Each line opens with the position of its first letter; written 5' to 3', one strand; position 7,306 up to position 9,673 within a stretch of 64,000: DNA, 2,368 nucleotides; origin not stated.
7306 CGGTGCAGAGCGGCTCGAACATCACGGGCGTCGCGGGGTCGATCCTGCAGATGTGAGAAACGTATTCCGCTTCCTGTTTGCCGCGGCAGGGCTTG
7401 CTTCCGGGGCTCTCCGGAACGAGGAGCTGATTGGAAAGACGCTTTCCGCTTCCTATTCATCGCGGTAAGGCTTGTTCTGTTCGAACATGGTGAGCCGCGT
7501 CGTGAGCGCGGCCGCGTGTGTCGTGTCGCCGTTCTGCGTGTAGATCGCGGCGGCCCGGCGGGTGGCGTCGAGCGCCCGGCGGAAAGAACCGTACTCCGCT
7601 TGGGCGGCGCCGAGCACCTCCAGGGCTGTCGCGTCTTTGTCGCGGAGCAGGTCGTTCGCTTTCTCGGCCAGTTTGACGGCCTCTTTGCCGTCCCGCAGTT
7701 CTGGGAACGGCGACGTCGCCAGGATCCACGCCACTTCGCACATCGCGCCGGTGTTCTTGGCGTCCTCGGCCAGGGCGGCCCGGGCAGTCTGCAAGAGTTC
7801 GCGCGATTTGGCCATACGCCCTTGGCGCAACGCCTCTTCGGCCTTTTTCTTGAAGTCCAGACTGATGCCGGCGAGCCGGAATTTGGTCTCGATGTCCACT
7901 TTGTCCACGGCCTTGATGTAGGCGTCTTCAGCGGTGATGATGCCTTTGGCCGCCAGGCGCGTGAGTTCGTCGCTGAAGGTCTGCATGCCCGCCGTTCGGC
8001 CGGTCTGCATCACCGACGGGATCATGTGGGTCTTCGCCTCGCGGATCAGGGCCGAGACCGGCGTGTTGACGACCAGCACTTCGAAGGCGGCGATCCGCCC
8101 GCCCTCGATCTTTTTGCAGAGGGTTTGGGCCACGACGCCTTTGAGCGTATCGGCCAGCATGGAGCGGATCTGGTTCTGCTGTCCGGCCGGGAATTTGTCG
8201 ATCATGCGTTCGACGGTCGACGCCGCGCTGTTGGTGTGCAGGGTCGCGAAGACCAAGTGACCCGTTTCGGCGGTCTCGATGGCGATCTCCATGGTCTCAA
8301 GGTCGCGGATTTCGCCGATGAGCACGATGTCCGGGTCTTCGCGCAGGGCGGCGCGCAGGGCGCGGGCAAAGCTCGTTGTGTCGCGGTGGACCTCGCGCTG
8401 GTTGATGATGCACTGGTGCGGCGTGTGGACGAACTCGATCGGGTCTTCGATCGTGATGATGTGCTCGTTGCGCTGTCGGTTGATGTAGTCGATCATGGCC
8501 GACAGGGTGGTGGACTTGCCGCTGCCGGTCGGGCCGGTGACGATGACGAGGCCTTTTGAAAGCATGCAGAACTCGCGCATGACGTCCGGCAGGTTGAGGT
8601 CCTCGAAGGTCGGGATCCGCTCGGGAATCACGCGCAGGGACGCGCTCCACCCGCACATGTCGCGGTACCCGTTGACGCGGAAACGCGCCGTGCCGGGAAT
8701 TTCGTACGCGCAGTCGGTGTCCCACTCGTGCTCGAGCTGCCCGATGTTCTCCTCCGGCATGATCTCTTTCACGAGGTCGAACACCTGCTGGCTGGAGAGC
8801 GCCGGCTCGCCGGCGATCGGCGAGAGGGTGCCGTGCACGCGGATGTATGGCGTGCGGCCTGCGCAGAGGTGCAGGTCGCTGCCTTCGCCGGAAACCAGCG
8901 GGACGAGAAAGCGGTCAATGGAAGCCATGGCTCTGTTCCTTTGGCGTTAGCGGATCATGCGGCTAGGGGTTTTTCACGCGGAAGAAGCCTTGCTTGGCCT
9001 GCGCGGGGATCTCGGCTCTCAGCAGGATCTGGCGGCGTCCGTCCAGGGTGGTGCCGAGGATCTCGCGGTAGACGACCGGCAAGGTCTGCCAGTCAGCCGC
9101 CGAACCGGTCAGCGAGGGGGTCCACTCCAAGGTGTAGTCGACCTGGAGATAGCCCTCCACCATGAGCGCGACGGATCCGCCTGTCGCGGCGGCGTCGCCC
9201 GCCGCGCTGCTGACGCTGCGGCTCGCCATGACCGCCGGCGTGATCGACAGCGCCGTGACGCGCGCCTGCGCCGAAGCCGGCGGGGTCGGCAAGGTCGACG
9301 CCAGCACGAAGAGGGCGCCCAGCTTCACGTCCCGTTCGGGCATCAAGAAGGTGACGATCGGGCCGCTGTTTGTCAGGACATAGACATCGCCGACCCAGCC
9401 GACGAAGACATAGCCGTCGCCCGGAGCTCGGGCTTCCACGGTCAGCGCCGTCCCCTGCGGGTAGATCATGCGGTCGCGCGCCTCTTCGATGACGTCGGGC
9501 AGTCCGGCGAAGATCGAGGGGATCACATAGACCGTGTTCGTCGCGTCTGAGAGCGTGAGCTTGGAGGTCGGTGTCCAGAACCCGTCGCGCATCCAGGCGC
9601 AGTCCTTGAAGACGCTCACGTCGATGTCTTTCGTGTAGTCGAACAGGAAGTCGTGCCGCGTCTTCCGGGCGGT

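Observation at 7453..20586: Pilus-assembly operon carrying a 2,235-aa beta-helix/InlB-repeat protein between the secretin gene and a TPR-tailed pilT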

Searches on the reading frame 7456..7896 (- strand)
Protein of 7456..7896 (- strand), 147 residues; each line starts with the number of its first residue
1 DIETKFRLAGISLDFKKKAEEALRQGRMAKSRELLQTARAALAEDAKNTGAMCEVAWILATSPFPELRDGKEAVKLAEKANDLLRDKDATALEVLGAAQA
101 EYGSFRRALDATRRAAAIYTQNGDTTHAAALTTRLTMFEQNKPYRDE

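Call 69: search_protein_families(library=pfam, proteins=[window:7456-7896:-], max_evalue=1)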
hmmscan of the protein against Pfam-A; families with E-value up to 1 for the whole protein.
window:7456-7896:- (147 aa): 3 families
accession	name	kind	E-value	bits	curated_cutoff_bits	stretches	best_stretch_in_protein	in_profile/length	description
PF13424.12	TPR_12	-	0.00094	19.8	30.1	1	71-121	27-77/77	Tetratricopeptide repeat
PF07719.23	TPR_2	-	0.46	11.2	27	0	89-121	1-33/34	Tetratricopeptide repeat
PF13432.12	TPR_16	-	0.93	10.5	32.7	0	18-43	3-28/65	Tetratricopeptide repeat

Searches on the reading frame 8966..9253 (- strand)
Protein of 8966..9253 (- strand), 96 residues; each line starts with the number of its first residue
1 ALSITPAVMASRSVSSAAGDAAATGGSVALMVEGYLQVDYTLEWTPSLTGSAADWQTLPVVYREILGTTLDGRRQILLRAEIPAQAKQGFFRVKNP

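Call 62: search_protein_representatives(protein=window:8966-9253:-)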
Query: 96 residues. Proteins with E-value up to 0.001 (for the whole library): 13; up to 1e-10: 6; up to 1e-30: 0. The best 13 are listed.
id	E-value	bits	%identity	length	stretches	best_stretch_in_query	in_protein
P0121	1.8e-19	85.5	60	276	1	25-96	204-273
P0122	1.5e-14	69.8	47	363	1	18-96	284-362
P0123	7.8e-14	67.5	46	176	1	10-94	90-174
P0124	1.1e-12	63.8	29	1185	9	40-76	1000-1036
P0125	1.3e-12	63.6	43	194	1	9-94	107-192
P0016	4.2e-11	58.8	42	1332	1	5-94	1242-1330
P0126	3.7e-10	55.8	39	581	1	2-94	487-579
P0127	6.2e-08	48.7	41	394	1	21-93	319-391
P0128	2.5e-07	46.7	42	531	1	30-95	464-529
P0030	3.0e-06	43.3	37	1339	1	24-94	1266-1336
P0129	5.0e-06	42.6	40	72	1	28-94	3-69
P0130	5.0e-06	42.6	34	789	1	20-95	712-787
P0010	1.8e-05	40.8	30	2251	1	6-94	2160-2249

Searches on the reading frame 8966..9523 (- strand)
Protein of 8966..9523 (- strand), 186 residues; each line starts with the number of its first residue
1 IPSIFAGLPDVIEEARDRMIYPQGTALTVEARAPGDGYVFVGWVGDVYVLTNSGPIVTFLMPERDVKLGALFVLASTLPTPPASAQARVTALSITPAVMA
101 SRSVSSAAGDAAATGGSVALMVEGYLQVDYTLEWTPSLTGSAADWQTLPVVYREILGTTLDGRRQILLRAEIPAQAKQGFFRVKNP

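Call 84: predict_structure(alignment_id=A9)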
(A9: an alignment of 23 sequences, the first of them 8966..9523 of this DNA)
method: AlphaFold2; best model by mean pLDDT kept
length: 186 residues; sequences in the alignment: 23
mean_pLDDT: 89.2   pTM: 0.78
mean pLDDT of the five models: 89.2, 87.9, 87.4, 86.1, 83.7
residues with pLDDT >= 90: 132; 70-90: 38; 50-70: 11; < 50: 5
segments of 3 or more residues with pLDDT < 50: 106-108
pLDDT, mean of each block of 10 residues (from residue 1): 87 92 94 97 94 94 94 91 89 84 50 81 92 95 93 94 94 90 91
secondary structure, 60 per line:
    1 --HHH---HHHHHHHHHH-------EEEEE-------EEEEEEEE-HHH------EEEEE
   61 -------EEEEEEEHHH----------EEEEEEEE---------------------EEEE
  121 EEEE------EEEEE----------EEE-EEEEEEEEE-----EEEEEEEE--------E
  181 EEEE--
elements in order: H9-18 E26-30 E38-45 E56-60 E68-74 E88-95 E117-124 E131-135 E146-148 E150-158 E164-171 E180-184

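Call 87: fold_search(model_id=the predicted structure, library=pdb)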
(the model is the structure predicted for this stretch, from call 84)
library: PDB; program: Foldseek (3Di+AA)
matches with E <= 10: 1171; with E <= 0.001: 0
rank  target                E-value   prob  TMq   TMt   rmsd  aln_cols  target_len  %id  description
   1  5moi_B                8.7e-03  0.84  0.29  0.28  13.3       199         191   12  Crystal structure of human IgE-Fc epsilon 3-4 (released 2018-01-10)
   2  3t2n_L                1.1e-02  0.80  0.28  0.26  13.6       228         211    9  Human hepsin protease in complex with the Fab fragment of an inhibitory antibody (released 2011-12-28)
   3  9nrc_B                1.5e-02  0.57  0.24  0.21  17.6       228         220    9  TMPRSS6 in complex with REGN7999 Fab and REGN8023 Fab (released 2025-07-09)
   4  3uji_L                1.6e-02  0.75  0.28  0.25  15.6       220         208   10  Crystal structure of anti-HIV-1 V3 Fab 2558 in complex with MN peptide (released 2011-12-28)
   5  5moi_A                1.6e-02  0.69  0.27  0.28  14.5       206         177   10  Crystal structure of human IgE-Fc epsilon 3-4 (released 2018-01-10)
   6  4gt7_B                1.6e-02  0.63  0.27  0.25  13.6       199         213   13  An engineered disulfide bond reversibly traps the IgE-Fc3-4 in a closed, non-receptor binding conformation (released 2012-09-12)
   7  5mok_A                1.6e-02  0.60  0.27  0.25  13.6       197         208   14  Crystal structure of human IgE-Fc epsilon 3-4 (released 2018-01-10)
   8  22ps_C                1.8e-02  0.80  0.28  0.30  12.3       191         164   11  Structure of ozureprubart Fab in complex with human IgE-Fc (released 2026-02-04)
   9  7shy_G                2.0e-02  0.66  0.27  0.25  14.8       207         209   12  IgE-Fc in complex with omalizumab scFv (released 2021-12-15)
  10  8tgv_I                2.0e-02  0.63  0.26  0.24  21.5       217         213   12  CryoEM structure of Fab HC84.26-HCV E2 complex (released 2024-07-24)
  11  4gko_B                2.0e-02  0.54  0.27  0.25  13.6       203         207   13  Crystal structure of the calcium2+-bound human IgE-Fc(epsilon)3-4 bound to its B cell receptor derCD23 (released 2013-06-26)
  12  5moi_C                2.0e-02  0.54  0.26  0.24  14.7       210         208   10  Crystal structure of human IgE-Fc epsilon 3-4 (released 2018-01-10)
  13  1cd1_A                2.2e-02  1.00  0.30  0.21   5.7       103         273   18  CD1(MOUSE) ANTIGEN PRESENTING MOLECULE (released 1997-10-15)
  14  6phd_L                2.2e-02  0.72  0.28  0.25  15.5       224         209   10  Pfs25 in complex with the human transmission blocking antibody 2586 (released 2019-10-02)
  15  7ryv_J                2.3e-02  0.72  0.29  0.26  17.8       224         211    9  Anti-HIV neutralizing antibody Ab1573 Fab isolated from sequentially immunized macaques (released 2022-01-19)
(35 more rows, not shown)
